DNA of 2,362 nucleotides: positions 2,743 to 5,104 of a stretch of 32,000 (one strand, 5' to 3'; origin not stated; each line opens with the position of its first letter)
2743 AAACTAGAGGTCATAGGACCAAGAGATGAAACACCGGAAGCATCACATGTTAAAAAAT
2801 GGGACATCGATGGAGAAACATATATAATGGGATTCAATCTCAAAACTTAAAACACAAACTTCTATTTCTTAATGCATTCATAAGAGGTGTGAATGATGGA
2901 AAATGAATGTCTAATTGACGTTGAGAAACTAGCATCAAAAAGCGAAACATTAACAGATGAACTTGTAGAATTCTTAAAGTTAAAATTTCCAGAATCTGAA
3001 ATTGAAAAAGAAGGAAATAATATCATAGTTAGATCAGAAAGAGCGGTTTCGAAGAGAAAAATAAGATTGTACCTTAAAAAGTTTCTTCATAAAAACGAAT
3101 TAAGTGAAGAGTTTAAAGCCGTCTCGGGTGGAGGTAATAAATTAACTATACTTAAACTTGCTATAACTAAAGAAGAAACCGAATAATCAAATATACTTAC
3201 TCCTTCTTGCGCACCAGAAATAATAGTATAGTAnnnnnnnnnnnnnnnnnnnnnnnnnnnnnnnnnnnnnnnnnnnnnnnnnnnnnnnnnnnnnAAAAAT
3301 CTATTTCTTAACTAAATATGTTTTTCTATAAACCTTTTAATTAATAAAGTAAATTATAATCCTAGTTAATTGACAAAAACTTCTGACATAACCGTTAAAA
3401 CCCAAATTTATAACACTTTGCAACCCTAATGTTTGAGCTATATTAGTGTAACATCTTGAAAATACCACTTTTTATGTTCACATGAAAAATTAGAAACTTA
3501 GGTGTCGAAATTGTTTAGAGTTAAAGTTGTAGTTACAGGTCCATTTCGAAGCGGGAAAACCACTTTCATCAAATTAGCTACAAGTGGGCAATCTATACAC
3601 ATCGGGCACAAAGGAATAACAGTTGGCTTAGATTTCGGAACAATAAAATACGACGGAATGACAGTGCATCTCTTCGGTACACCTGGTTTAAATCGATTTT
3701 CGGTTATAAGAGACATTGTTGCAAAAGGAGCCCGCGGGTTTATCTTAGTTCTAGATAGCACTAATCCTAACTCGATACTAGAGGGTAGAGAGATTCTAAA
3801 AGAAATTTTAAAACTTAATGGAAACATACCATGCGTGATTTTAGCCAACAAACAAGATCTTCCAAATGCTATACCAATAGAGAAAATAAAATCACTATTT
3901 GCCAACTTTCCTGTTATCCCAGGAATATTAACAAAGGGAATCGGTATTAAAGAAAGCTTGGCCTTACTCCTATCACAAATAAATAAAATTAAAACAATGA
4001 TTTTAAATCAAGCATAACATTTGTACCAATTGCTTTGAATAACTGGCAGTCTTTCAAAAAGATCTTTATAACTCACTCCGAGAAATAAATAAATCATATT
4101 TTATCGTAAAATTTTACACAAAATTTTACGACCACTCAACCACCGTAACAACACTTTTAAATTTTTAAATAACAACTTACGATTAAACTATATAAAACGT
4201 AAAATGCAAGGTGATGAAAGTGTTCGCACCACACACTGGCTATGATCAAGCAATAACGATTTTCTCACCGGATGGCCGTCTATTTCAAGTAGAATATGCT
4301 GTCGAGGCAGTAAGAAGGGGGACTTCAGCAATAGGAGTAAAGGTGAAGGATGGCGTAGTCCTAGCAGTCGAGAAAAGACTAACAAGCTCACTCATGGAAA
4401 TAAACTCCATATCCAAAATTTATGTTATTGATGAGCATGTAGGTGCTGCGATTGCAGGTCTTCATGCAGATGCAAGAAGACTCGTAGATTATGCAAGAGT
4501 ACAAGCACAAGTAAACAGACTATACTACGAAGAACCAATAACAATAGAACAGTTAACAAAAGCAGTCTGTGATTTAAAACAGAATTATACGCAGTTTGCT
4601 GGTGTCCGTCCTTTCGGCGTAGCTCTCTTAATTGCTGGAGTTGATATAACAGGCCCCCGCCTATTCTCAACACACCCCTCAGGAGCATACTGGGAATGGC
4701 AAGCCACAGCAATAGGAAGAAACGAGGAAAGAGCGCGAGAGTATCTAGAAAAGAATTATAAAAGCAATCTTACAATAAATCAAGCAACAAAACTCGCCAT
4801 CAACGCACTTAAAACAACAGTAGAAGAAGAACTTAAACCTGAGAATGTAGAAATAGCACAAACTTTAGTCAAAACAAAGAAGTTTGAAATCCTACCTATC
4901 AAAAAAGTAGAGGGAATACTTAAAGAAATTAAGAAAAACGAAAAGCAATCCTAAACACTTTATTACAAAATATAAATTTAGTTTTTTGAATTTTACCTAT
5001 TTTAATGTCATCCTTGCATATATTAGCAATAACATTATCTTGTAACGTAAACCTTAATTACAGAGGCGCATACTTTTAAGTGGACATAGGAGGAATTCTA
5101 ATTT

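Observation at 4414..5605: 306-bp perfectly identical tract shared by the two psmA genes: mosaic gene conversion?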

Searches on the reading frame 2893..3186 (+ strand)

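Call 5: search_protein_families(library=pfam, proteins=[window:2893-3186:+])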
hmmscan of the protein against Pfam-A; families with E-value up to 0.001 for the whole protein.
window:2893-3186:+ (97 aa): 1 family
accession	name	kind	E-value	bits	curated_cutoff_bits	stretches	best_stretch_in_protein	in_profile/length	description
PF01776.22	Ribosomal_L22e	-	1.9e-06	28.6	23.6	1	36-85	46-96/110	Ribosomal L22e protein family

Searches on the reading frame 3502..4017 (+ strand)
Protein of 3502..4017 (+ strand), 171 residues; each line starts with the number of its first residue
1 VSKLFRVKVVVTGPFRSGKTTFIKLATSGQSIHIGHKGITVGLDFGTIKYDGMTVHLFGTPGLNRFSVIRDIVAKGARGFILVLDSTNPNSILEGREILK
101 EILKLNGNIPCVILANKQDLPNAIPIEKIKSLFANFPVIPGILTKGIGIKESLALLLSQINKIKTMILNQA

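Call 5: search_protein_families(library=pfam, proteins=[window:3502-4017:+])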
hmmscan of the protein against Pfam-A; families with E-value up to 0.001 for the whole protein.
window:3502-4017:+ (171 aa): 8 families
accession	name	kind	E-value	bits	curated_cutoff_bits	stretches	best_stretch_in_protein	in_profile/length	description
PF00071.28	Ras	-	4.3e-11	43.1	21.6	1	8-126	1-122/162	Ras family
PF00025.27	Arf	-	2e-10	40.8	22.3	1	7-133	15-140/174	ADP-ribosylation factor family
PF08477.19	Roc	-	4.2e-08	33.9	27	1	8-119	1-119/119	Ras of Complex, Roc, domain of DAPkinase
PF09439.16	SRPRB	-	9.3e-08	32.1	25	1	8-131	5-132/178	Signal recognition particle receptor beta subunit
PF01926.29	MMR_HSR1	-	1.9e-07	31.6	21.9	1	8-117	1-113/113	50S ribosome-binding GTPase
PF03029.23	ATP_bind_1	-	1e-05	25.9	27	0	34-146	62-192/240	Conserved hypothetical ATP binding protein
PF00009.33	GTP_EFTU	-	6.4e-05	23.1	26.5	1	37-156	53-182/188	Elongation factor Tu GTP binding domain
PF02421.24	FeoB_N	-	0.00011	22.2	27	1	8-150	2-150/156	Ferrous iron transport protein B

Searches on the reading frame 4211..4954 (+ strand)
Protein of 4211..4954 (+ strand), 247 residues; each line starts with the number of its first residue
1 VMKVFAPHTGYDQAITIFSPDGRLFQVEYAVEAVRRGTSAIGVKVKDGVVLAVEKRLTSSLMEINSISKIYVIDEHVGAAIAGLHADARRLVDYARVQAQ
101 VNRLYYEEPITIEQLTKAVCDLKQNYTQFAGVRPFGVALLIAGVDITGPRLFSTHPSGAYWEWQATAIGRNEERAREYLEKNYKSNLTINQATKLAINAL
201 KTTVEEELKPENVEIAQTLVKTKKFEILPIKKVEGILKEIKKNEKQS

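Call 5: search_protein_families(library=pfam, proteins=[window:4211-4954:+])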
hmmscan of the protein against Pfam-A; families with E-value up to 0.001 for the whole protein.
window:4211-4954:+ (247 aa): 2 families
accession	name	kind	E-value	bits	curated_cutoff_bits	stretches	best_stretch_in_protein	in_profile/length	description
PF00227.31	Proteasome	-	1.3e-63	214.5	22.4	1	34-216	1-187/189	Proteasome subunit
PF10584.14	Proteasome_A_N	-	7.3e-14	51.6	27.7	1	11-33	1-23/23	Proteasome subunit A N-terminal signature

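Call 17: find_related_loci(query=window:4211-4954:+, collection=genome_contigs, flank=3000)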
Query window:4211-4954:+ (247 aa) in genome_contigs; peptide patterns used: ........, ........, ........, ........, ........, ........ (x = any residue, [..] = any of these).
369 stretches matched a pattern; 45 encode a relative of the query (tblastn E <= 1e-3); 45 distinct loci.
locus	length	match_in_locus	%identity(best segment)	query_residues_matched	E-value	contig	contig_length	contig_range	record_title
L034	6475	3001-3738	91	1-246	6e-155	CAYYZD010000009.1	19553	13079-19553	MAG TPA_asm: uncultured archaeon isolate binchicken_co6_428 genome assembly, contig: NODE_2776_length_19553_cov_5.470818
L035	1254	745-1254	94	1-170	8e-120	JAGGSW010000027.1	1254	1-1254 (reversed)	MAG: Candidatus Odinarchaeota archaeon isolate AUK032 PB_MANV_032_c_000000004408, whole genome shotgun sequence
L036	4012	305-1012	72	3-238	5e-119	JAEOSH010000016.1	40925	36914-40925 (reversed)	MAG: Candidatus Baldrarchaeum yapensis isolate Yap30.bin9.72 contig_59, whole genome shotgun sequence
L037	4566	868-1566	51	1-233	3e-80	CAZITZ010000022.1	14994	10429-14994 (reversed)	MAG TPA_asm: uncultured Desulfurococcaceae archaeon isolate binchicken_co256_262 genome assembly, contig: NODE_9323_leng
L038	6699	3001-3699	51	1-233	9e-80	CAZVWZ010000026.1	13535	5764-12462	MAG TPA_asm: uncultured Desulfurococcaceae archaeon isolate binchicken_co6_445 genome assembly, contig: NODE_5205_length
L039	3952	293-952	57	7-228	8e-79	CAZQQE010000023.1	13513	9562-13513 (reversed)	MAG TPA_asm: uncultured Thermoplasmatales archaeon isolate binchicken_co164_19 genome assembly, contig: NODE_1142_length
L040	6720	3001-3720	52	4-243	3e-78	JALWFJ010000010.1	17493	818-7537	MAG: Thermoproteales archaeon isolate T11_metabat2_scaf2bin.046 T11_NODE_1193_length_17493_cov_16.431994, whole genome s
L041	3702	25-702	53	7-234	5e-77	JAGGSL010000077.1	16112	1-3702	MAG: Thermoplasmata archaeon isolate AUK021 PB_MANV_021_c_000000000201, whole genome shotgun sequence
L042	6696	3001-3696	51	7-238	9e-77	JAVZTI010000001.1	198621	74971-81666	MAG: Desulfurococcaceae archaeon isolate DRTY-8_201705_bins_7 DRTY-8_201705_bins_7_scaffold_1, whole genome shotgun sequ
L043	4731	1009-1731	51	1-241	9e-77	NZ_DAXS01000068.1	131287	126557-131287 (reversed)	MAG: Caldivirga sp. UBA161 UBA161_contig_393, whole genome shotgun sequence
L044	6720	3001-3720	51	2-241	1e-76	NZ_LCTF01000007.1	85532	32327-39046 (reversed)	Caldivirga sp. MU80 contig_9, whole genome shotgun sequence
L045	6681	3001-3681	54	11-238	3e-76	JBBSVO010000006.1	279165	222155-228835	MAG: Candidatus Micrarchaeota archaeon isolate H52-bin163_1 H52_bin163_1_000000000006, whole genome shotgun sequence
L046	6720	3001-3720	51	2-241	2e-76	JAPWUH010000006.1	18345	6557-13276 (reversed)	MAG: Caldivirga sp. isolate RSNS23 scaffold_602_c1, whole genome shotgun sequence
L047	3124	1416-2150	52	2-246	9e-77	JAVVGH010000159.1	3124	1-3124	MAG: Pyrobaculum sp. isolate PSS.bin.21 NODE_4679_length_3124_cov_96.825350, whole genome shotgun sequence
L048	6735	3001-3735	52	2-246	4e-76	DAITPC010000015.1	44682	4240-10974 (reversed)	MAG TPA_asm: Pyrobaculum sp. isolate CTOTU25734 NODE_40_length_44682_cov_169.508661, whole genome shotgun sequence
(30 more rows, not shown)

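Call 27: list_cluster_members(proteins=[window:4211-4951:+, window:5103-5816:+])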
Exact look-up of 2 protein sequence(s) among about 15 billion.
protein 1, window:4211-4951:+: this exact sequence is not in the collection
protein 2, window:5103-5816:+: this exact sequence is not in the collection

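Call 28: list_cluster_members(proteins=[window:4214-4951:+, window:5106-5816:+, L079:489-1205:+])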
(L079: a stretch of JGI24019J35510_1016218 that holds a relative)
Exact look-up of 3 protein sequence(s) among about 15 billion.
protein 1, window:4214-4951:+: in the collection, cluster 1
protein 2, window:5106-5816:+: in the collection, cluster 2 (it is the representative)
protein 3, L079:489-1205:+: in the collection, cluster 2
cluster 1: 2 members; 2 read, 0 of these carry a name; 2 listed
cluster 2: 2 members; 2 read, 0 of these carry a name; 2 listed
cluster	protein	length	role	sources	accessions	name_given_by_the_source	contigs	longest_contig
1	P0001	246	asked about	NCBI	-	-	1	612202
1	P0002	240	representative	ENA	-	-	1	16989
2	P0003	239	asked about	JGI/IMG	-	-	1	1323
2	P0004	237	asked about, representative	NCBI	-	-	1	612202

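Call 30: find_encoding_contigs(protein=P0002, flank=3000, max_places=6)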
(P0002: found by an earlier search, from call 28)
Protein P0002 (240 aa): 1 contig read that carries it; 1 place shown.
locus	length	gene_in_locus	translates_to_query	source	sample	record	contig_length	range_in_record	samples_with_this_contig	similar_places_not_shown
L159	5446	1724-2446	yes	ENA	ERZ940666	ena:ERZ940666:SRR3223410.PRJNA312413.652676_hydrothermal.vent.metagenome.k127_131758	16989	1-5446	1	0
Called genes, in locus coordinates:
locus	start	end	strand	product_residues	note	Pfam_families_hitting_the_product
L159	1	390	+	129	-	?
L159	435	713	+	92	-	PF01776:Ribosomal_L22e (weak)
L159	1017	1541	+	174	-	PF00009:GTP_EFTU (faint), PF00025:Arf, PF00071:Ras, PF01926:MMR_HSR1, PF08477:Roc, PF09439:SRPRB, PF03029:ATP_bind_1 (faint)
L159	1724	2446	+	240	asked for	PF10584:Proteasome_A_N, PF00227:Proteasome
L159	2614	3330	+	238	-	PF10584:Proteasome_A_N, PF00227:Proteasome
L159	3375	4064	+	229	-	-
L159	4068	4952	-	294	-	PF14397:ATPgrasp_ST (faint), PF14398:ATPgrasp_YheCD (faint), PF02655:ATP-grasp_3, PF08443:RimK, PF02955:GSH-S_ATP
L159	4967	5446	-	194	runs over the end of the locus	PF08280:HTH_Mga (faint), PF01047:MarR, PF12802:MarR_2 (weak), PF13412:HTH_24, PF01022:HTH_5 (weak), PF08220:HTH_DeoR (weak), PF08279:HTH_11 (weak), PF13404:HTH_AsnC-type (weak)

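Call 34: search_solved_structures(query=window:4211-4951:+, max_evalue=1e-40, show_alignments=2)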
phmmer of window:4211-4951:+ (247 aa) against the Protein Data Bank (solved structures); distinct sequences matched with E-value up to 1e-40: 154 (the best 60 are shown).
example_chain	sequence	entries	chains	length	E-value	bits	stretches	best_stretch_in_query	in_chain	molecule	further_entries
3h4p_A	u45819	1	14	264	2.3e-80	272.8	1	6-243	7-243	Proteasome subunit alpha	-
6he5_A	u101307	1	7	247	1.4e-77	263.7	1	6-228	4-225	Proteasome subunit alpha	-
6he8_A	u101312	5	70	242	1.1e-76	260.8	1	9-228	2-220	Proteasome subunit alpha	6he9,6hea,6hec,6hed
9s34_H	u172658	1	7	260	5.3e-76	258.6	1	5-243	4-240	Proteasome subunit alpha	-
1j2p_A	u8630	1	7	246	2.7e-75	256.2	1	6-228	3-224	Proteasome alpha subunit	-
1j2q_A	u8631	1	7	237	5.6e-74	252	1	14-228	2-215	Proteasome alpha subunit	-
6he7_A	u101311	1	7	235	3.8e-73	249.2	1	15-228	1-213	Proteasome subunit alpha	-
6z46_A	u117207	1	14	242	5.8e-67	229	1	9-237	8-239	Proteasome subunit alpha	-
7qve_l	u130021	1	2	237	1.7e-65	224.2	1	5-218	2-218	Proteasome subunit alpha type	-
6utf_O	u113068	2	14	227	4.2e-63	216.4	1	11-227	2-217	Proteasome subunit alpha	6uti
2ku1_A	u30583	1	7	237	6.4e-63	215.8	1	9-227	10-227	Proteasome subunit alpha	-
1pma_A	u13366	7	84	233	7.3e-63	215.6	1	10-227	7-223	PROTEASOME | Proteasome alpha subunit | Proteasome subunit alpha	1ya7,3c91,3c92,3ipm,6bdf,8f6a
8f7k_A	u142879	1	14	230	8.2e-63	215.4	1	10-227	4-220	Proteasome subunit alpha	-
3jrm_A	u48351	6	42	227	1.5e-62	214.5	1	11-227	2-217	Proteasome subunit alpha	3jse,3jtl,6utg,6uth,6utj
9buz_A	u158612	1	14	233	3.7e-62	213.3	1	10-227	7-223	Proteasome subunit alpha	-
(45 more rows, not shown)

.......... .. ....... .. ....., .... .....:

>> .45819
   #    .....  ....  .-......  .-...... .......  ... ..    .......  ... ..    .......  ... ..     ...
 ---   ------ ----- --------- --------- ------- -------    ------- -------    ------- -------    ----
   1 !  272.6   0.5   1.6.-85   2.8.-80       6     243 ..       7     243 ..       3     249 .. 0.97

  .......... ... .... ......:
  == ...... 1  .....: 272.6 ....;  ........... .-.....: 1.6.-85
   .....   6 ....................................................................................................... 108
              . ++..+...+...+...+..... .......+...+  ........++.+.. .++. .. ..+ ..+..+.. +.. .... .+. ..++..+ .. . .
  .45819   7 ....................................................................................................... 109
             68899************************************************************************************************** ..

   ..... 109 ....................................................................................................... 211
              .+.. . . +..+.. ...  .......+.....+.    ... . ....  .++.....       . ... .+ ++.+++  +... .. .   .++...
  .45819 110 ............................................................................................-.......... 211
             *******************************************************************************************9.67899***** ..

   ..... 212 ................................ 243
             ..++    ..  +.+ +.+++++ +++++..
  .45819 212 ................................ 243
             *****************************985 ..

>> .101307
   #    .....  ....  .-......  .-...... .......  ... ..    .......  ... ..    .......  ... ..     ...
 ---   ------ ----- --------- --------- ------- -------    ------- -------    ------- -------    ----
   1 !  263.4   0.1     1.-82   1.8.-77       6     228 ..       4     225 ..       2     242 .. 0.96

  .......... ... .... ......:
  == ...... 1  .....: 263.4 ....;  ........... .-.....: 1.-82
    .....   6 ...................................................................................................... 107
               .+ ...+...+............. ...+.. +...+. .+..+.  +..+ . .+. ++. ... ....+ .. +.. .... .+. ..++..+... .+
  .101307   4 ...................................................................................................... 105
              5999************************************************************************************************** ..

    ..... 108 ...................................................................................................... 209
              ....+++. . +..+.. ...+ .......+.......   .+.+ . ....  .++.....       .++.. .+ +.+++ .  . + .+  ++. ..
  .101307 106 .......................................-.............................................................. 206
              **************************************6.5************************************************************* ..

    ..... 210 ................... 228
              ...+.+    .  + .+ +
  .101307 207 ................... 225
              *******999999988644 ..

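Call 59: find_homologous_proteins(query=P0004, max_evalue=1e-60)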
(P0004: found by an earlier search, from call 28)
Query P0004 (237 aa): 6600 proteins with E <= 1e-60 among 8000 candidates; the best 120 are listed. Only proteins of 130 to 415 residues were searched: fused or split forms outside these lengths cannot appear, so this answer is no evidence that the protein stands alone or is whole; lengths 'longer' or 'shorter' looks for them.
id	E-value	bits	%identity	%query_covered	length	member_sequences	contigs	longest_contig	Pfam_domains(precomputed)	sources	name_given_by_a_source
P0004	1.7e-148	510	100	100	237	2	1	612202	PF00227.32,PF10584.15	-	-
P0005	3.6e-130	450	85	99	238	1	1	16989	PF00227.32,PF10584.15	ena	-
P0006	7.4e-130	449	85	99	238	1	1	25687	PF00227.32,PF10584.15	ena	-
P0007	2.6e-128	444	83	99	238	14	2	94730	PF00227.32,PF10584.15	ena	-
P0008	2.7e-126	438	83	99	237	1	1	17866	PF00227.32,PF10584.15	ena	-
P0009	3.0e-123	428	81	99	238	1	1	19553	PF00227.32,PF10584.15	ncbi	-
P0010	1.2e-120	419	79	99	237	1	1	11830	PF00227.32,PF10584.15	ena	-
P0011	1.6e-120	419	80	98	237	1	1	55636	PF00227.32,PF10584.15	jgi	-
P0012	1.1e-119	416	78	99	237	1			PF00227.32,PF10584.15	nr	nr:archaeal proteasome endopeptidase complex subunit alpha [Candidatus Baldrarchaeota archaeon]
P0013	2.9e-119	415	79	99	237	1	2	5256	PF00227.32,PF10584.15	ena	-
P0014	5.6e-119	414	77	99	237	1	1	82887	PF00227.32,PF10584.15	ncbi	ncbi:MAG: archaeal proteasome endopeptidase complex subunit alpha [Candidatus Baldrarchaeota archaeo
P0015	1.3e-117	409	77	98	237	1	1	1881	PF00227.32,PF10584.15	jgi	-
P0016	1.4e-111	390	84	88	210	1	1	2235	PF00227.32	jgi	-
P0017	7.4e-110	384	82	88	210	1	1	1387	PF00227.32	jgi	-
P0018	7.4e-106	371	74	94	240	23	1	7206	PF00227.32,PF10584.15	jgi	-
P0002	6.7e-105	368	73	95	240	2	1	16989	PF00227.32,PF10584.15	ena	-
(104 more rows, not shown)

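Call 61: find_encoding_contigs(protein=P0007, flank=2500, max_places=3)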
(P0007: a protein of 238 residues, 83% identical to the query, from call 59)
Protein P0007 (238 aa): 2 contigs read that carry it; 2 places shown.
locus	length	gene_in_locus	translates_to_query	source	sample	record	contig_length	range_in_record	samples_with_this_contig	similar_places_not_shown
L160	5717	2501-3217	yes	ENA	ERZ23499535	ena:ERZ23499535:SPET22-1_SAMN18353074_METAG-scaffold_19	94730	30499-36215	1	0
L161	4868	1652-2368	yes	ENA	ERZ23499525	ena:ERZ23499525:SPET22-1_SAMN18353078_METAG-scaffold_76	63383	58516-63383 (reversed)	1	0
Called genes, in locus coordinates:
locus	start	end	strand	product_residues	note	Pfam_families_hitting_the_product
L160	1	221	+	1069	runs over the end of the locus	PF00133:tRNA-synt_1, PF09334:tRNA-synt_1g, PF08264:Anticodon_1, PF19302:DUF5915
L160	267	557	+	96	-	PF01776:Ribosomal_L22e (weak)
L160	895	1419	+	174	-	PF00009:GTP_EFTU (faint), PF00025:Arf, PF00071:Ras, PF01926:MMR_HSR1 (weak), PF08477:Roc (weak), PF09439:SRPRB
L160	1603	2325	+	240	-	PF10584:Proteasome_A_N, PF00227:Proteasome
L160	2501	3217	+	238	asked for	PF10584:Proteasome_A_N, PF00227:Proteasome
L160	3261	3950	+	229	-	-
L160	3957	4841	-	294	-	PF14397:ATPgrasp_ST (faint), PF14398:ATPgrasp_YheCD (faint), PF02655:ATP-grasp_3, PF08443:RimK, PF02955:GSH-S_ATP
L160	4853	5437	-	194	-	PF13412:HTH_24, PF08220:HTH_DeoR (weak), PF08279:HTH_11 (weak), PF13404:HTH_AsnC-type (faint)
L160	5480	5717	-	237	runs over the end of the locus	-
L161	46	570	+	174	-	PF00009:GTP_EFTU (faint), PF00025:Arf, PF00071:Ras, PF01926:MMR_HSR1 (weak), PF08477:Roc (weak), PF09439:SRPRB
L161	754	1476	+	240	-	PF10584:Proteasome_A_N, PF00227:Proteasome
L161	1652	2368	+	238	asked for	PF10584:Proteasome_A_N, PF00227:Proteasome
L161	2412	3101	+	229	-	-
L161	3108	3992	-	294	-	PF14397:ATPgrasp_ST (faint), PF14398:ATPgrasp_YheCD (faint), PF02655:ATP-grasp_3, PF08443:RimK, PF02955:GSH-S_ATP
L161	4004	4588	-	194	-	PF13412:HTH_24, PF08220:HTH_DeoR (weak), PF08279:HTH_11 (weak), PF13404:HTH_AsnC-type (faint)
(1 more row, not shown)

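Call 62: find_encoding_contigs(protein=P0006, flank=2500, max_places=3)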
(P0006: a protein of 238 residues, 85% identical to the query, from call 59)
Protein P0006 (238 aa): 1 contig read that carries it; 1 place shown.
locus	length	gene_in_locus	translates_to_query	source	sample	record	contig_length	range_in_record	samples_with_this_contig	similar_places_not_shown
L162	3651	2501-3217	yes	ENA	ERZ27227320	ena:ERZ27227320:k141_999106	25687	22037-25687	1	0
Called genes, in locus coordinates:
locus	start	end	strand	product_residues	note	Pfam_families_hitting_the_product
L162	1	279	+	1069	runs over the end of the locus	PF00133:tRNA-synt_1, PF09334:tRNA-synt_1g, PF08264:Anticodon_1, PF19302:DUF5915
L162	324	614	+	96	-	PF01776:Ribosomal_L22e (weak)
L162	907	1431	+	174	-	PF00009:GTP_EFTU (weak), PF00025:Arf, PF00071:Ras, PF01926:MMR_HSR1, PF08477:Roc, PF09439:SRPRB, PF03029:ATP_bind_1 (faint)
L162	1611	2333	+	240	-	PF10584:Proteasome_A_N, PF00227:Proteasome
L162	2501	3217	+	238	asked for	PF10584:Proteasome_A_N, PF00227:Proteasome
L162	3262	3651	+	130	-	?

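Call 63: find_encoding_contigs(protein=P0014, flank=2500, max_places=3)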
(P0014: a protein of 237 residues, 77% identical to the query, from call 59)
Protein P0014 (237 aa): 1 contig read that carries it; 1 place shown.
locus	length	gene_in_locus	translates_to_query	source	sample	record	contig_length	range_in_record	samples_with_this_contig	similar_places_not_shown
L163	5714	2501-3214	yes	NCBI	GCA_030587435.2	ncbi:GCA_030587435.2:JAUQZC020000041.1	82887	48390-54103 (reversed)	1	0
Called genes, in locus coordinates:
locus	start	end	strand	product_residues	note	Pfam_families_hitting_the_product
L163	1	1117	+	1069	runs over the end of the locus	PF00133:tRNA-synt_1, PF09334:tRNA-synt_1g, PF08264:Anticodon_1, PF19302:DUF5915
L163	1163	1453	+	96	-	PF01776:Ribosomal_L22e (weak)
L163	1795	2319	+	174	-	PF00009:GTP_EFTU (faint), PF00025:Arf, PF00071:Ras, PF01926:MMR_HSR1 (weak), PF08477:Roc (weak), PF09439:SRPRB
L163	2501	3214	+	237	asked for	PF10584:Proteasome_A_N, PF00227:Proteasome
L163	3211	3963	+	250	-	-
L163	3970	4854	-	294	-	PF14397:ATPgrasp_ST (faint), PF14398:ATPgrasp_YheCD (faint), PF02655:ATP-grasp_3, PF08443:RimK, PF02955:GSH-S_ATP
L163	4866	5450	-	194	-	PF13412:HTH_24, PF08220:HTH_DeoR (weak), PF08279:HTH_11 (weak)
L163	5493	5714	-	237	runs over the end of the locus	-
